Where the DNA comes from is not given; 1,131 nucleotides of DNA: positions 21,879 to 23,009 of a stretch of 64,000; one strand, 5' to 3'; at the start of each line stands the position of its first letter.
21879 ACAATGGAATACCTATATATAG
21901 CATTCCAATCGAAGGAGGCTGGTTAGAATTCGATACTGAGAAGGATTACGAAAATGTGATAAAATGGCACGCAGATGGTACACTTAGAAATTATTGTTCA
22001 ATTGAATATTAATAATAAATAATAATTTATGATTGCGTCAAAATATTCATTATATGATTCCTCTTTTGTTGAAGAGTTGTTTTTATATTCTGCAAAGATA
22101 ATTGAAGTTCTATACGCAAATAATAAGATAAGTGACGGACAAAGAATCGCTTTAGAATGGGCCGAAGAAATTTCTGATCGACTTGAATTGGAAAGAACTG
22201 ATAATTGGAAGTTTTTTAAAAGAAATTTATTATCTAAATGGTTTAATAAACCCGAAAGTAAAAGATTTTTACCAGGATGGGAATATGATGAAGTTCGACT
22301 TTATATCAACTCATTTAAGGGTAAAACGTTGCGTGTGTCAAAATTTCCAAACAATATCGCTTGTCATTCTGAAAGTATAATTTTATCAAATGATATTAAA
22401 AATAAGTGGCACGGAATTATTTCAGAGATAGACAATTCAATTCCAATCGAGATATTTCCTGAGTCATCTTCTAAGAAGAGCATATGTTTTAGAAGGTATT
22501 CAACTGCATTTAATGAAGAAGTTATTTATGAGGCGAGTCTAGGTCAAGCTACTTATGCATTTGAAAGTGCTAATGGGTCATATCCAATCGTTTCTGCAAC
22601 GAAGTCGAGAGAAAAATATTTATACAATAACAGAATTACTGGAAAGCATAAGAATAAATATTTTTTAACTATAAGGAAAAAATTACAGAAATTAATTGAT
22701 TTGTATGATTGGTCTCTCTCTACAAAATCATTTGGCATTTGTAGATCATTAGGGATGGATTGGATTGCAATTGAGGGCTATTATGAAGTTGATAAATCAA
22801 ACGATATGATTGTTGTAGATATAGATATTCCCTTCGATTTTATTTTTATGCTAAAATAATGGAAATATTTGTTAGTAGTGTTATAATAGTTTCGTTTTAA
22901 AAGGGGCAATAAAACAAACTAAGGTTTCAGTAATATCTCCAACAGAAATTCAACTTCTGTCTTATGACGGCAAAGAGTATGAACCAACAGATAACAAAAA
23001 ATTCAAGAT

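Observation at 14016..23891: Candidate undescribed conflict system: GT4-STAND-FGE fusion with a full set of nucleotide and phospho-transfer enzymes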

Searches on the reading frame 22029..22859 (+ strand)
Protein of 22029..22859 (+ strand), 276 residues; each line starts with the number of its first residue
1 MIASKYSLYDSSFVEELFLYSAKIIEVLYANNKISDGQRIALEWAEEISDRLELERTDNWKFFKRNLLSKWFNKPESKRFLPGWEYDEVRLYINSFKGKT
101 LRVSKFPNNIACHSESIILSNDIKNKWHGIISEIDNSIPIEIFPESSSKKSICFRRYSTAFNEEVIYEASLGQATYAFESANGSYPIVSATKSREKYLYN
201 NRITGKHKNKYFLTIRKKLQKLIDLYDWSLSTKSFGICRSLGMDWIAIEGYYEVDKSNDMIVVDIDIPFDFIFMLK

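Call 3: search_protein_families(library=pfam, proteins=[window:22029-22859:+], max_evalue=0.01)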
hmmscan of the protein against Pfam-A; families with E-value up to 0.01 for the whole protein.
window:22029-22859:+ (276 aa): 0 families

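Call 4: search_protein_families(library=padloc, proteins=[window:22029-22859:+], max_evalue=0.01)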
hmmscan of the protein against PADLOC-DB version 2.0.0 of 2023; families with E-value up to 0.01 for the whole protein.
window:22029-22859:+ (276 aa): 0 families

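Call 5: search_protein_families(library=ncbifam, proteins=[window:22029-22859:+], max_evalue=0.01)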
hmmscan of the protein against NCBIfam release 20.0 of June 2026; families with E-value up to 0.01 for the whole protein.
window:22029-22859:+ (276 aa): 0 families

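Call 32: search_solved_structures(query=window:22029-22859:+, max_evalue=1)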
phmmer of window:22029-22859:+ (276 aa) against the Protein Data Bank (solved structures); distinct sequences matched with E-value up to 1: 0.

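Call 43: find_homologous_proteins(query=window:22029-22859:+, max_evalue=0.001)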
Query window:22029-22859:+ (276 aa): 12 proteins with E <= 0.001 among 508 candidates.
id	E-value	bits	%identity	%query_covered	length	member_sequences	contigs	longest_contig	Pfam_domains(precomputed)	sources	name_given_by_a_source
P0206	2.1e-180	616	100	100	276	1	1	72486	-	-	-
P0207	8.1e-87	309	48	99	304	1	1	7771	-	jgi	-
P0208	4.8e-67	244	42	98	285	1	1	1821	-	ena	-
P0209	4.9e-65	238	45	93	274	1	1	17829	-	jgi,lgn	jgi:hypothetical protein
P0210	3.7e-61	225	39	99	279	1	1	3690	-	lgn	-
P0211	5.7e-61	224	43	93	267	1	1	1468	-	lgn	-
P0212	1.7e-59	219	44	87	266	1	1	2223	-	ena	-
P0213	2.2e-59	219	41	100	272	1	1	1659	-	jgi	jgi:hypothetical protein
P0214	1.6e-57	213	41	100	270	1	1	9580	-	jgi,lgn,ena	-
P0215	2.8e-52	196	40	91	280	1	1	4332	-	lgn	-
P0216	1.7e-35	141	35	98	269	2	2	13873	-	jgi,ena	-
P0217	5.3e-35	139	35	98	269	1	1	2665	-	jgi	jgi:hypothetical protein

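Call 50: predict_structure(alignment_id=A2)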
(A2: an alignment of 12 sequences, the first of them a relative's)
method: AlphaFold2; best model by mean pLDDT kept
length: 276 residues; sequences in the alignment: 12
mean_pLDDT: 85.7   pTM: 0.79
mean pLDDT of the five models: 85.7, 85.0, 84.5, 83.2, 82.7
residues with pLDDT >= 90: 158; 70-90: 85; 50-70: 25; < 50: 8
segments of 3 or more residues with pLDDT < 50: 1-8
pLDDT, mean of each block of 10 residues (from residue 1): 45 86 96 95 94 88 90 86 93 89 83 80 89 92 86 93 91 74 76 87 63 91 94 92 93 82 91 79
secondary structure, 60 per line:
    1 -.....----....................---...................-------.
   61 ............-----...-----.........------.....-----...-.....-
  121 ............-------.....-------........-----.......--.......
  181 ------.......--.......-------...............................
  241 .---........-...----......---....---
elements in order: H2-6 H11-30 H34-52 H60-72 E78-80 H86-94 E101-105 E115-119 H121-132 E140-144 E152-159 E165-171 H174-180 E187-193 E196-202 H210-241 E245-252 E261-266 H270-273

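Call 53: search_protein_representatives(alignment_id=A2)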
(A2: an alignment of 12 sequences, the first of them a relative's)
Query: 12 sequences, 276 profile positions. Proteins with E-value up to 0.001 (for the whole library): 119; up to 1e-10: 108; up to 1e-30: 94. The best 119 are listed.
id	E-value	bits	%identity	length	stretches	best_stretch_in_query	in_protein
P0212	1.3e-115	401.7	-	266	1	12-275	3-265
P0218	1.4e-109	381.9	-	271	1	1-273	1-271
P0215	1.6e-105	368.6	-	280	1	1-275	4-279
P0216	3.4e-102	357.7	-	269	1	6-275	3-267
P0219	3.0e-96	338.2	-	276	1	4-272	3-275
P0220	1.4e-92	326.2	-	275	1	3-271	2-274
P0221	1.1e-91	323.3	-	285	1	3-273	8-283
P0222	9.7e-88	310.3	-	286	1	4-273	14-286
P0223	1.0e-87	310.2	-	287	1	1-273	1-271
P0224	2.2e-86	305.8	-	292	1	1-273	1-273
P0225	1.4e-84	299.9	-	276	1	1-272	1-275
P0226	4.0e-84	298.4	-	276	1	5-272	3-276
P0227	4.8e-84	298.2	-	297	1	1-271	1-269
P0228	2.4e-83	295.9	-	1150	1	10-275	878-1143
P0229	1.5e-82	293.3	-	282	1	3-273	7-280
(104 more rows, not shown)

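Call 55: fold_search(model_id=the predicted structure, library=pdb)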
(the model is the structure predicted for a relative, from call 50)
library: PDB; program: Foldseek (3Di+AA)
matches with E <= 10: 763; with E <= 0.001: 47
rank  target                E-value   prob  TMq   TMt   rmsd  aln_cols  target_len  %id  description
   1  5hv6_B                3.4e-05  1.00  0.34  0.33   8.6       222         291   12  The ATP binding domain of rifampin phosphotransferase from Listeria monocytogenes (released 2016-03-30)
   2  5ig9_G                6.1e-05  1.00  0.33  0.30  10.0       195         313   10  Crystal structure of macrocyclase MdnC bound with precursor peptide MdnA from Microcystis aeruginosa MRC (released 2016-09-21)
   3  5zk6                  8.1e-05  1.00  0.36  0.35  10.4       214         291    6  Crystal structure of RimK complexed with RpsF (released 2019-03-27)
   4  2ols                  8.1e-05  1.00  0.34  0.16  17.7       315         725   10  The crystal structure of the phosphoenolpyruvate synthase from Neisseria meningitidis (released 2007-02-20)
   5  5hv6_A                2.4e-04  1.00  0.34  0.32   9.5       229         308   14  The ATP binding domain of rifampin phosphotransferase from Listeria monocytogenes (released 2016-03-30)
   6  1b6s_A                2.7e-04  1.00  0.37  0.30   5.8       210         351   10  STRUCTURE OF N5-CARBOXYAMINOIMIDAZOLE RIBONUCLEOTIDE SYNTHETASE (released 1999-11-30)
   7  7qyr_G                2.9e-04  1.00  0.40  0.39   8.4       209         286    8  Crystal structure of RimK from Pseudomonas aeruginosa PAO1 (released 2022-10-05)
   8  4egq_C                3.0e-04  1.00  0.40  0.37   6.6       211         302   10  Crystal structure of D-alanine-D-alanine ligase B from Burkholderia pseudomallei (released 2012-04-11)
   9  3vpd_A                3.0e-04  1.00  0.36  0.35   7.4       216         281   10  LysX from Thermus thermophilus complexed with AMP-PNP (released 2013-02-27)
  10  7drp_A                3.2e-04  1.00  0.33  0.30   8.1       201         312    7  Structure of ATP-grasp ligase PsnB complexed with phosphomimetic variant of minimal precursor, Mg, and ADP (released 2021-09-08)
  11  7mgv_A                3.2e-04  1.00  0.37  0.32  10.1       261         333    9  Chryseobacterium gregarium RiPP-associated ATP-grasp ligase in complex with ADP, and a leader and core peptide (released 2021-06-23)
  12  5hv3                  3.4e-04  1.00  0.38  0.15  13.5       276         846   12  Rifampin phosphotransferase G527Y mutant in complex with AMPPNP from Listeria monocytogenes (released 2016-03-30)
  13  7dro_A                3.6e-04  1.00  0.36  0.34   9.0       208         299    9  Structure of ATP-grasp ligase PsnB complexed with minimal precursor (released 2021-09-08)
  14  3i12_D                3.6e-04  1.00  0.36  0.30   7.3       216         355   12  The crystal structure of the D-alanyl-alanine synthetase A from Salmonella enterica subsp. enterica serovar Typhimuriu (released 2009-08-18)
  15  7qys_D                4.0e-04  1.00  0.38  0.36   8.0       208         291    6  Crystal structure of RimK from Pseudomonas syringae DC3000 (released 2022-10-05)
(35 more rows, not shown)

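Call 57: find_related_loci(query=A2, collection=metagenome_contigs, flank=10000)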
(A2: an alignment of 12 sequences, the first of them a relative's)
Query A2 (276 aa) in metagenome_contigs; peptide patterns used: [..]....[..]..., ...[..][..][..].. (x = any residue, [..] = any of these).
560 stretches matched a pattern; 34 encode a relative of the query (tblastn E <= 1e-3); 34 distinct loci.
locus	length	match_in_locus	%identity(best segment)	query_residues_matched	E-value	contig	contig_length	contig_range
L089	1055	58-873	43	5-275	1e-85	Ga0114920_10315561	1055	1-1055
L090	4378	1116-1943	42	1-275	7e-79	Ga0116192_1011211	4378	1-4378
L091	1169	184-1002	43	1-274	1e-78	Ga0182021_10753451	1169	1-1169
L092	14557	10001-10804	46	4-274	1e-72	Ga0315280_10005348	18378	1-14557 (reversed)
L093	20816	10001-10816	40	2-274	9e-72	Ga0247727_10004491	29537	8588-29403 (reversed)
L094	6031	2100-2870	44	18-274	1e-70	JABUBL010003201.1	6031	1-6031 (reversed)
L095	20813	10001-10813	39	1-274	5e-64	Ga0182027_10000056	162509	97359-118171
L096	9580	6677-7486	41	1-276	2e-63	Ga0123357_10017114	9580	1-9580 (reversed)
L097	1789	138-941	38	1-273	2e-62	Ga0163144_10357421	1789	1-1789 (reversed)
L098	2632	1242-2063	38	1-274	8e-61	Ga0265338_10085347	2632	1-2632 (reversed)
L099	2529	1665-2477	42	1-276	1e-60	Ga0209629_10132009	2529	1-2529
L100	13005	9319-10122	38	1-273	1e-58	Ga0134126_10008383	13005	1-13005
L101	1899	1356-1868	46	30-200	1e-52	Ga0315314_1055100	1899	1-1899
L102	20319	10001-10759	37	20-276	2e-49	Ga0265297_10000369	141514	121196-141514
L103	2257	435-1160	32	30-274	1e-43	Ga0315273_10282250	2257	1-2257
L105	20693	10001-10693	34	40-274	1e-41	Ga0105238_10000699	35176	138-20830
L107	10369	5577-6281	35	35-273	1e-41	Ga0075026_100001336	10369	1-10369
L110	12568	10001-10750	32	17-273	1e-33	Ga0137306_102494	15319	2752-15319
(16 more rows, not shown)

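Call 62: search_protein_families(library=pfam, proteins=[L095:3637-4983:+, L095:11014-12426:-, L095:452-2302:-, L095:16046-18922:+, L100:10936-12306:-, L100:2375-3892:+, L100:1282-2391:+, L105:1154-4822:+, L105:12211-14106:+, L105:10953-11534:+], max_evalue=0.001)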
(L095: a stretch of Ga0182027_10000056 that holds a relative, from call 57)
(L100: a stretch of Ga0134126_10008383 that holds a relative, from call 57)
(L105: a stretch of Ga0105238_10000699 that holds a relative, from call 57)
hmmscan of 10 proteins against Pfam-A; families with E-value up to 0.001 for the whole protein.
L095:3637-4983:+ (448 aa): 0 families

L095:11014-12426:- (470 aa): 0 families

L095:452-2302:- (616 aa): 2 families
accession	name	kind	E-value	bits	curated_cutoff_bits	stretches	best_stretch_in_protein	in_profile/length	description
PF01580.24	FtsK_SpoIIIE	-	6.5e-05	22.9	24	1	124-190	7-75/221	FtsK/SpoIIIE family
PF10412.15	TrwB_AAD_bind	-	0.00098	18.5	20.5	0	153-184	12-43/387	Type IV secretion-system coupling protein DNA-binding domain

L095:16046-18922:+ (958 aa): 6 families
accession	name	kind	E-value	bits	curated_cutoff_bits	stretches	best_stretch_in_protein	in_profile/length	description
PF13426.13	PAS_9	-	2.7e-41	140.5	27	3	148-251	3-102/103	PAS domain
PF00989.32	PAS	-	1.1e-32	112.8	22.6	2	414-510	18-112/113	PAS fold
PF08448.16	PAS_4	-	5.7e-26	91.3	23.1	3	414-516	12-110/110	PAS fold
PF08447.18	PAS_3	-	3.4e-18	66.1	25.6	1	423-508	5-89/89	PAS fold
PF13188.13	PAS_8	-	5.9e-17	61.3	21.8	1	394-452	2-53/65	PAS domain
PF02518.31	HATPase_c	-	2.3e-08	34.9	26.4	1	833-956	2-110/111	Histidine kinase-, DNA gyrase B-, and HSP90-like ATPase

L100:10936-12306:- (456 aa): 1 family
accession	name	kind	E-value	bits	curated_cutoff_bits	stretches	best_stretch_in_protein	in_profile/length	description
PF13560.12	HTH_31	-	7e-05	23.5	27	0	11-59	3-50/64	Helix-turn-helix domain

L100:2375-3892:+ (505 aa): 1 family
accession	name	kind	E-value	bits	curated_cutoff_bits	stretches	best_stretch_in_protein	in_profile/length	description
PF03743.19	TrbI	-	1e-54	185.7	35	1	291-473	2-188/188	Bacterial conjugation TrbI-like protein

L100:1282-2391:+ (369 aa): 1 family
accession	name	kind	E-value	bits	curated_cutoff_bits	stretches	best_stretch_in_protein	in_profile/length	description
PF03524.21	CagX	-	8.9e-54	182.8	34.2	1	149-365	15-197/198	Conjugal transfer protein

L105:1154-4822:+ (1222 aa): 2 families
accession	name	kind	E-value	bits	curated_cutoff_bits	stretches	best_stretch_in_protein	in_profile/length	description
PF14559.12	TPR_19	-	2e-06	28.4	25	0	1027-1061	30-64/68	Tetratricopeptide repeat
PF13620.12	CarboxypepD_reg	-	0.0008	20.2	32.3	0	26-62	2-43/82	Carboxypeptidase regulatory-like domain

L105:12211-14106:+ (631 aa): 3 families
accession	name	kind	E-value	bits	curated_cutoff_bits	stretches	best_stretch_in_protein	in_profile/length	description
PF01048.26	PNP_UDP_1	-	4.1e-13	49.7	25.1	1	49-245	35-232/233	Phosphorylase superfamily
PF13431.12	TPR_17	-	0.00028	21.4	24.4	1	404-436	2-34/34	Tetratricopeptide repeat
PF13432.12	TPR_16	-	0.00092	20.1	32.7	1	398-442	14-58/65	Tetratricopeptide repeat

L105:10953-11534:+ (193 aa): 1 family
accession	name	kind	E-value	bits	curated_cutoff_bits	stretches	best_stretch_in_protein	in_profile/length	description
PF00625.27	Guanylate_kin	-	5.6e-10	39.6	25.2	1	2-160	4-165/182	Guanylate kinase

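Call 71: find_encoding_contigs(protein=window:22029-22859:+, flank=2000, max_places=3)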
Protein window:22029-22859:+ (276 aa): 2 contigs read that carry it; 2 places shown.
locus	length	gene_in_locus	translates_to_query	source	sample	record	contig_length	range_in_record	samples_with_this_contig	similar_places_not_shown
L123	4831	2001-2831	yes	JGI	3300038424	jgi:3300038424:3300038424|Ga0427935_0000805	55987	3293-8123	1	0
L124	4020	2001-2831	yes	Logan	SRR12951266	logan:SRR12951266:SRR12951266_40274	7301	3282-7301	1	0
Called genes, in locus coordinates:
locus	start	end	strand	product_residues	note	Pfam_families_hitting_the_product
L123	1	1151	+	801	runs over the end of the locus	PF01326:PPDK_N (faint), PF00391:PEP-utilizers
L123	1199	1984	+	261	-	PF00483:NTP_transferase, PF12804:NTP_transf_3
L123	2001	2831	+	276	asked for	-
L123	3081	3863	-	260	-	PF13230:GATase_4, PF13522:GATase_6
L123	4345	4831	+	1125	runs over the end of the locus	PF04851:ResIII (faint), PF13091:PLDc_2 (weak), PF00176:SNF2-rel_dom (weak), PF00270:DEAD (faint), PF00271:Helicase_C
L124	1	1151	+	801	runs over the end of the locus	PF01326:PPDK_N (faint), PF00391:PEP-utilizers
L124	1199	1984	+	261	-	PF00483:NTP_transferase, PF12804:NTP_transf_3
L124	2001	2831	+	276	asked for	-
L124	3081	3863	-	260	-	PF13230:GATase_4, PF13522:GATase_6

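Call 75: search_dna_similar(query=window:22029-22859:+, collection=plasmids, mode=protein, max_rows=15, max_evalue=0.00001)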
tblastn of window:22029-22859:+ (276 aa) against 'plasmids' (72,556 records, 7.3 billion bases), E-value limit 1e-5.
No match.

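Call 86: find_related_loci(query=A2, collection=viral_contigs, flank=10000)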
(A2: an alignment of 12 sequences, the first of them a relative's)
Query A2 (276 aa) in viral_contigs; peptide patterns used: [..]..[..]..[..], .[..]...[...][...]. (x = any residue, [..] = any of these).
409 stretches matched a pattern, but none encodes a relative of the query by tblastn (E <= 1e-3).

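Call 91: search_protein_families(library=pfam, proteins=[L092:3-2423:+, L105:7550-10699:+, L105:6333-7553:+, L093:10856-12088:+, L102:4026-7613:+, L110:6885-9974:+], max_evalue=0.001)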
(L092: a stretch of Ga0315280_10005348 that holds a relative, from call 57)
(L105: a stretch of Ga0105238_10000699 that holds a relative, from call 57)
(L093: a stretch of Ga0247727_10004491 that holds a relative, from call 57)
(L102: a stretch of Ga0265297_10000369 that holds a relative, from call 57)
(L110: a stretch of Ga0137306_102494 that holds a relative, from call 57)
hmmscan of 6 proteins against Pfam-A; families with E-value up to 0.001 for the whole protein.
L092:3-2423:+ (807 aa): 3 families
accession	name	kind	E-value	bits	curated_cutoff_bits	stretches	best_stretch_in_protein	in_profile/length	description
PF02896.24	PEP-utilizers_C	-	8.1e-78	262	22.8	1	447-796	10-291/293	PEP-utilising enzyme, PEP-binding domain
PF01326.24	PPDK_N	-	7.2e-23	81.8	27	1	11-229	98-233/328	Pyruvate phosphate dikinase, AMP/ATP-binding domain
PF00391.29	PEP-utilizers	-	4.2e-21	74.8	23.1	1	346-426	4-72/72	PEP-utilising enzyme, mobile domain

L105:7550-10699:+ (1049 aa): 2 families
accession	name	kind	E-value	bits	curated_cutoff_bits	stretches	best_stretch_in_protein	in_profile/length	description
PF02896.24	PEP-utilizers_C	-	2e-38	132.7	22.8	1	440-772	15-291/293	PEP-utilising enzyme, PEP-binding domain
PF00391.29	PEP-utilizers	-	4.2e-12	45.9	23.1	1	334-415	3-72/72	PEP-utilising enzyme, mobile domain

L105:6333-7553:+ (406 aa): 3 families
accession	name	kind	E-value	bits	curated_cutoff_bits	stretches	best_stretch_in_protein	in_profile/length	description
PF00293.34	NUDIX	-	2.8e-18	66.7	21.1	1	269-385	6-125/134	NUDIX domain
PF12804.13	NTP_transf_3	-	2.4e-09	38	27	1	4-115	2-115/160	MobA-like NTP transferase domain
PF00483.29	NTP_transferase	-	0.00043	20.4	21.2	1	4-59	3-59/245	Nucleotidyl transferase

L093:10856-12088:+ (411 aa): 1 family
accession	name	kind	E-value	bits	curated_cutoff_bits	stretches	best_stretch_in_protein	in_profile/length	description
PF13289.12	SIR2_2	-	5.4e-22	78.9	24.5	1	105-244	4-141/141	SIR2-like domain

L102:4026-7613:+ (1196 aa): 4 families
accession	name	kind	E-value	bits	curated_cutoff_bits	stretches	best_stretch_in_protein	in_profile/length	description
PF20703.3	nSTAND1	-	1e-48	167.4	27.1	1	318-701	1-373/379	Novel STAND NTPase 1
PF03781.23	FGE-sulfatase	-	2.6e-37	129.3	23.3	1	835-1042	3-255/255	Sulfatase-modifying factor enzyme 1-like domain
PF13289.12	SIR2_2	-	5.9e-26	91.7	24.5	1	133-266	3-138/141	SIR2-like domain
PF00293.34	NUDIX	-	1.4e-17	64.3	21.1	1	1066-1173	15-127/134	NUDIX domain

L110:6885-9974:+ (1030 aa): 3 families
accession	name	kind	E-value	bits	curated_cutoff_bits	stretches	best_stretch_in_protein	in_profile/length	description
PF20703.3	nSTAND1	-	8e-45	154.5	27.1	1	283-667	1-373/379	Novel STAND NTPase 1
PF03781.23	FGE-sulfatase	-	1.6e-30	107.1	23.3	1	849-1025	32-254/255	Sulfatase-modifying factor enzyme 1-like domain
PF13289.12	SIR2_2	-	3.4e-05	24.4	24.5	1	112-246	3-140/141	SIR2-like domain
